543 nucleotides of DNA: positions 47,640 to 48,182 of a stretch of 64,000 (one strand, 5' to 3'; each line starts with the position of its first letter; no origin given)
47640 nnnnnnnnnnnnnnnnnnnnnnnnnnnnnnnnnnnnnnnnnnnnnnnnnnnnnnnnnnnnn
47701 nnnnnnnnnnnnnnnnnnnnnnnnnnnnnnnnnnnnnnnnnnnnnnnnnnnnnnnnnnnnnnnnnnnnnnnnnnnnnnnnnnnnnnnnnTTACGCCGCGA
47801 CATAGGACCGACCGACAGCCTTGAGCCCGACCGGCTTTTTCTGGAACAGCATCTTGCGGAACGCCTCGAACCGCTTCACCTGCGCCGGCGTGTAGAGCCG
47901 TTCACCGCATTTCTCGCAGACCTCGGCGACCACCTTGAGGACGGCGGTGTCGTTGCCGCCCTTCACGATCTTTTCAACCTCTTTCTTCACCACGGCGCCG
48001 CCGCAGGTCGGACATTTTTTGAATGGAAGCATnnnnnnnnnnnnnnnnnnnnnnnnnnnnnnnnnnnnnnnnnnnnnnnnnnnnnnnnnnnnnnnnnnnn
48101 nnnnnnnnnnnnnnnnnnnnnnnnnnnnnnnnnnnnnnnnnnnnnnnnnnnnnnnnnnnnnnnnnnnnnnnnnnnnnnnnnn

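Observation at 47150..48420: Low-GC islet with internalin-like LRR lipoprotein and DUF4258/YgiT zinc-finger TA-like pair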

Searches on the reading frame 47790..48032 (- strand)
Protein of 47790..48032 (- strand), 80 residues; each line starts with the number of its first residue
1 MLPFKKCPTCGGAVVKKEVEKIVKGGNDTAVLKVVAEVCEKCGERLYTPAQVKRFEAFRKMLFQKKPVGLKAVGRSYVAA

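Call 3: search_protein_families(library=pfam, proteins=[window:47790-48032:-], max_evalue=0.01)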
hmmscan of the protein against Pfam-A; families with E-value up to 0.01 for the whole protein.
window:47790-48032:- (80 aa): 8 families
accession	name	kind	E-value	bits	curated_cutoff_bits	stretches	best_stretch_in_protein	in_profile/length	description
PF15731.11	MqsA_antitoxin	-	1.7e-06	28.7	30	1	6-65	2-62/131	Antitoxin component of bacterial toxin-antitoxin system, MqsA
PF13248.11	Zn_ribbon_3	-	0.00049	19.9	27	0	4-19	2-16/26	zinc-ribbon domain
PF17848.7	Zn_ribbon_ACC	-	0.00055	20.5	24.5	0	6-21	3-18/26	Acetyl-CoA carboxylase zinc finger domain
PF24042.1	DUF7351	-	0.00073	19.8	31.2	1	7-52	69-110/177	Domain of unknown function (DUF7351)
PF01396.24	Zn_ribbon_Top1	-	0.0011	19.1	32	0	6-18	3-15/39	Topoisomerase DNA binding C4 zinc finger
PF12172.15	zf-ChsH2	-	0.0069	16.6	23.2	0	33-49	8-24/37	ChsH2, rubredoxin-like zinc ribbon domain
PF14149.11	YhfH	-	0.0075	16.5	27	0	2-13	11-22/37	YhfH-like protein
PF05191.20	ADK_lid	-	0.0084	16.4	26.6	0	35-47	20-32/36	Adenylate kinase, active site lid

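Call 7: search_protein_families(library=ncbifam, proteins=[window:47790-48032:-], max_evalue=0.01)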
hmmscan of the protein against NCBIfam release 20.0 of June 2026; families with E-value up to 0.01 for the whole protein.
window:47790-48032:- (80 aa): 4 families
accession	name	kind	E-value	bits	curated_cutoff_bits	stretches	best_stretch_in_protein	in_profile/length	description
TIGR03831.1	YgiT_finger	domain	5.2e-10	39.4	20.2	1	7-49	1-45/46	YgiT-type zinc finger protein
TIGR03830.1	CxxCG_CxxCG_HTH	subfamily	3.3e-07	30.1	61.8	1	7-59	1-54/127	type II TA system antitoxin MqsA family protein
TIGR03655.1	anti_R_Lar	subfamily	0.0013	19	39.6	1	5-46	2-38/55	Lar family restriction alleviation protein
TIGR04165.1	methano_modCys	hypoth_equivalog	0.0065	16.7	60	0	5-43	8-43/50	TIGR04165 family Cys-rich peptide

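Call 47: search_solved_structures(query=A4, max_evalue=10, show_alignments=3)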
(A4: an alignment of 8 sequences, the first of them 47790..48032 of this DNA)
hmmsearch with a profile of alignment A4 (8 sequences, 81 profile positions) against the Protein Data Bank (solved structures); distinct sequences matched with E-value up to 10: 10.
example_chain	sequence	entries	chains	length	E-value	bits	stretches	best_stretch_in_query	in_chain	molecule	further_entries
1gl9_B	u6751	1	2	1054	0.011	19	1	5-22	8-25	REVERSE GYRASE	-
3ga8_A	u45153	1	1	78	0.14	15.6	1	5-57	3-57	HTH-type transcriptional regulator MqsA (YgiT/B3021)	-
5k2m_E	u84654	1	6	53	0.16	15.3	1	6-20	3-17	Probable lysine biosynthesis protein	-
3hi2_A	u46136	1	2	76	0.18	15.2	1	6-57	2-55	HTH-type transcriptional regulator mqsA(ygiT)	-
2waq_A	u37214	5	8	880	0.18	15.2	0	2-68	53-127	DNA-DIRECTED RNA POLYMERASE RPO1N SUBUNIT | DNA-DIRECTED RNA POLYMERASE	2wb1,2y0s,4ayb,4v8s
2k5c_A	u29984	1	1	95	0.23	14.8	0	5-22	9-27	uncharacterized protein PF0385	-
3gn5_A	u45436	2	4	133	0.38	14.2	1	6-57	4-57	HTH-type transcriptional regulator MQSA (YGIT/b3021) | Uncharacterized HTH-type transcriptional regulator ygiT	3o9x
7cph_A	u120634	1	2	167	0.48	13.8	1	5-26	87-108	tRNA-specific adenosine deaminase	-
2kz8_A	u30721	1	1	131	0.49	13.8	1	6-57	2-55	Uncharacterized HTH-type transcriptional regulator ygiT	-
2pmz_A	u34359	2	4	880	1.8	12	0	2-68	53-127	DNA-directed RNA polymerase subunit A | DNA-directed RNA polymerase subunit A'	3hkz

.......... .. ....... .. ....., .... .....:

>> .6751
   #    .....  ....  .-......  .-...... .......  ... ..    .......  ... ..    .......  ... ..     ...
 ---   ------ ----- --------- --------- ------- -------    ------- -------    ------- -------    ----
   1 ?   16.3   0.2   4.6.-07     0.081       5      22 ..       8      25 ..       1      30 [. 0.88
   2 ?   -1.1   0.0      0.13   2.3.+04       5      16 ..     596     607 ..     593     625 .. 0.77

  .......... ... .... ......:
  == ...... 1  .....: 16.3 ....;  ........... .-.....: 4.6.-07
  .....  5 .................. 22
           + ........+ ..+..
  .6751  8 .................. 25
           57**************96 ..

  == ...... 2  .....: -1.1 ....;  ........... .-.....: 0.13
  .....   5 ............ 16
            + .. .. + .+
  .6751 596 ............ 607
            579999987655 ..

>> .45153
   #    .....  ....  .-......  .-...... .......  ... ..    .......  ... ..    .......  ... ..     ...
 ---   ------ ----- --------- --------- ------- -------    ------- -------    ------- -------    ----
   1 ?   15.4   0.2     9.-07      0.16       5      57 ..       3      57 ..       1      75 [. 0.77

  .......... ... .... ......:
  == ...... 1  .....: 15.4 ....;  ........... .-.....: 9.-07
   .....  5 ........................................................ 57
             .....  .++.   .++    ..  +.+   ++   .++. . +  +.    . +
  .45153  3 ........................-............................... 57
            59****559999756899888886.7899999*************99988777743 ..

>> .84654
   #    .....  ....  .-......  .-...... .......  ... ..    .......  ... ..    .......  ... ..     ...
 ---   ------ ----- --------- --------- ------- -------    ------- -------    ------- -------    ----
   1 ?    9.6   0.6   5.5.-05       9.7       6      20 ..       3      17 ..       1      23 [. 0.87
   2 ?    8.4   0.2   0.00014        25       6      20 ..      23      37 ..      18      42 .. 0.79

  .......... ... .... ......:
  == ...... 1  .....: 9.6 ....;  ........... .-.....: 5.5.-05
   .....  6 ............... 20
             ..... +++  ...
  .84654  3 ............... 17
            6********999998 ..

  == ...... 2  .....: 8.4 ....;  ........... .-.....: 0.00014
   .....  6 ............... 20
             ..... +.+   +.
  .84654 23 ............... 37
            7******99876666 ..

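Call 49: find_homologous_proteins(query=window:47790-48032:-, max_evalue=0.001)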
Query window:47790-48032:- (80 aa): 1 proteins with E <= 0.001 among 1 candidates.
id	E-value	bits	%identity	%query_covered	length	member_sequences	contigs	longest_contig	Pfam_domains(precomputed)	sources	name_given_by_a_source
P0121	4.5e-45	169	99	100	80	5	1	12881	PF26237.1,PF15731.12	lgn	-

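Call 55: find_encoding_contigs(protein=P0121, flank=7000, max_places=4)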
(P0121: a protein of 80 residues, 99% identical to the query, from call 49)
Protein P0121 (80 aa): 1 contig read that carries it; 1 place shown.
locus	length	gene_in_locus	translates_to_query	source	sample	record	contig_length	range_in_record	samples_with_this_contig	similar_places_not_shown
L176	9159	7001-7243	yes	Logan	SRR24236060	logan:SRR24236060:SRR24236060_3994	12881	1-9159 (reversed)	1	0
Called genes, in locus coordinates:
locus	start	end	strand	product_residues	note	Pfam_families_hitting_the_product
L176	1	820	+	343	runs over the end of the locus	-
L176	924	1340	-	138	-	-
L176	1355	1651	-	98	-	-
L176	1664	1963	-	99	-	-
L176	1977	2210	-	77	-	-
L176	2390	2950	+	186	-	PF01966:HD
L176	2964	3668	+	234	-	-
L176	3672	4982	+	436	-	PF00919:UPF0004, PF04055:Radical_SAM, PF18693:TRAM_2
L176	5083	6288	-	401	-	PF28492:Beta_helix_4 (weak), PF13229:Beta_helix (weak)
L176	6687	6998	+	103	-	PF14076:DUF4258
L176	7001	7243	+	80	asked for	PF15731:MqsA_antitoxin (weak), PF26237:DUF8054_C (faint)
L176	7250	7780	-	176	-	PF03167:UDG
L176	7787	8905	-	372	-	-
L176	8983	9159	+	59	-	?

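Call 66: search_protein_families(library=padloc, proteins=[window:47790-48032:-], max_evalue=0.01)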
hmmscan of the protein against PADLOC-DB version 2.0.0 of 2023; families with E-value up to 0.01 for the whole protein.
window:47790-48032:- (80 aa): 1 family
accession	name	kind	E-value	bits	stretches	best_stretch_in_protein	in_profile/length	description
PDLC01444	Cas10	-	0.0062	13.4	1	5-61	268-305/605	CAS-III; effector_LS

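Call 67: search_protein_families(library=pfam, proteins=[L176:5083-6288:-, L176:7787-8905:-], max_evalue=0.001)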
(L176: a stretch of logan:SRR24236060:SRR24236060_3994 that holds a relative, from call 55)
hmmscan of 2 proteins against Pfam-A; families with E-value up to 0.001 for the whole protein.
L176:5083-6288:- (401 aa): 2 families
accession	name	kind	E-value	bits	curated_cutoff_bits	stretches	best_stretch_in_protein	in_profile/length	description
PF13229.12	Beta_helix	-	7.1e-07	29.4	25.9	1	149-265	41-157/158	Right handed beta helix region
PF05048.19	NosD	-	3.1e-05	24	23.6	1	140-268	47-171/212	Periplasmic copper-binding protein (NosD)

L176:7787-8905:- (372 aa): 0 families

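Call 77: search_protein_representatives(protein=window:47790-48032:-)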
Query: 80 residues. Proteins with E-value up to 0.001 (for the whole library): 248; up to 1e-10: 54; up to 1e-30: 0. The best 150 are listed.
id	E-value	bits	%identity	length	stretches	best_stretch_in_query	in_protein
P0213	3.3e-20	87.9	53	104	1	1-77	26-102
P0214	1.6e-17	79.3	61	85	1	1-62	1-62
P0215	1.1e-16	76.7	51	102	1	5-79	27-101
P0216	1.8e-16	76.0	65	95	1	1-57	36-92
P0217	2.5e-16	75.6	51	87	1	3-79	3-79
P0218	4.8e-16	74.7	49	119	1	1-77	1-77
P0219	7.0e-16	74.2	56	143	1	4-65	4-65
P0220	8.0e-16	74.0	58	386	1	4-65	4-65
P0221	1.2e-15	73.4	57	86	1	1-61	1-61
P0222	3.1e-15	72.1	42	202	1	2-78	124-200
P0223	3.3e-15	72.0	52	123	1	7-79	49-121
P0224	5.7e-15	71.3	49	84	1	4-78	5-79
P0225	5.9e-15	71.2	47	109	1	1-77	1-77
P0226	6.8e-15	71.0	45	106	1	4-78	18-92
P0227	7.2e-15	70.9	47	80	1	2-79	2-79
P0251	8.8e-12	61.1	41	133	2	16-79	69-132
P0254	1.6e-11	60.3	45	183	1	2-75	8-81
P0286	7.4e-10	55.0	52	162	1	3-62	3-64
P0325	5.2e-08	49.2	51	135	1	2-50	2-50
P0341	1.4e-07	47.8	38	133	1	5-77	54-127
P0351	4.9e-07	46.1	47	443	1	4-61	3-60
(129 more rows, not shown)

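Call 78: search_protein_families(library=pfam, proteins=[P0222, P0219, P0220, P0254, P0286, P0325, P0351, P0251, P0341, P0213], max_evalue=0.001)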
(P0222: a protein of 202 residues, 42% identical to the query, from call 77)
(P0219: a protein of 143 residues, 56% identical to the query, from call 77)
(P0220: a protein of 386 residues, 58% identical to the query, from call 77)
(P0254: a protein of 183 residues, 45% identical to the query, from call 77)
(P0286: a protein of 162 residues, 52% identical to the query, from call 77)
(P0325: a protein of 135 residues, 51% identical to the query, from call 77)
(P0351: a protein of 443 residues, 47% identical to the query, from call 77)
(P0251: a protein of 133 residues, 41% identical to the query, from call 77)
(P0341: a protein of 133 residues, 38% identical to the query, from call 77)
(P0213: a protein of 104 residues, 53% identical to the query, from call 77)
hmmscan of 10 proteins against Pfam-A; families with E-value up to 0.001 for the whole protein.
P0222 (202 aa): 0 families

P0219 (143 aa): 0 families

P0220 (386 aa): 0 families

P0254 (183 aa): 0 families

P0286 (162 aa): 0 families

P0325 (135 aa): 0 families

P0351 (443 aa): 1 family
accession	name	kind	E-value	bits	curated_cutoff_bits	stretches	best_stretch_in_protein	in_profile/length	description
PF04471.18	Mrr_cat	-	1.1e-09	38.8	21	1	297-414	2-114/115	Restriction endonuclease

P0251 (133 aa): 0 families

P0341 (133 aa): 1 family
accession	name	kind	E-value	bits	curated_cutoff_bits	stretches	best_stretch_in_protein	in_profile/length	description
PF15731.11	MqsA_antitoxin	-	0.00032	21.3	30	1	55-118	2-66/131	Antitoxin component of bacterial toxin-antitoxin system, MqsA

P0213 (104 aa): 1 family
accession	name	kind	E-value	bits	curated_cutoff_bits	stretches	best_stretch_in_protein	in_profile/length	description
PF15731.11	MqsA_antitoxin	-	0.00015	22.4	30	1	31-93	2-66/131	Antitoxin component of bacterial toxin-antitoxin system, MqsA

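Call 86: predict_structure(alignment_id=A6)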
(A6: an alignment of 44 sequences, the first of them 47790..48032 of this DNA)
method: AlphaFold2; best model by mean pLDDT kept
length: 80 residues; sequences in the alignment: 44
mean_pLDDT: 89.9   pTM: 0.72
mean pLDDT of the five models: 89.9, 89.4, 89.4, 86.1, 83.4
residues with pLDDT >= 90: 57; 70-90: 21; 50-70: 2; < 50: 0
segments of 3 or more residues with pLDDT < 50: none
pLDDT, mean of each block of 10 residues (from residue 1): 81 95 92 94 94 94 86 84
secondary structure, 60 per line:
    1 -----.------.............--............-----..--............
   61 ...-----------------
elements in order: E13-25 E28-39 H49-63

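Call 92: search_protein_families(library=phrogs, proteins=[window:47790-48032:-], max_evalue=0.001)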
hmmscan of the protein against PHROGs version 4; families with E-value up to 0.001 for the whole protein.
window:47790-48032:- (80 aa): 2 families
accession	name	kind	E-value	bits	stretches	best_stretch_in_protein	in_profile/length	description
phrog_19114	-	unknown function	2.6e-05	25.3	1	5-65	3-64/135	-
phrog_3036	-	unknown function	0.00045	21.2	0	24-54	27-56/67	-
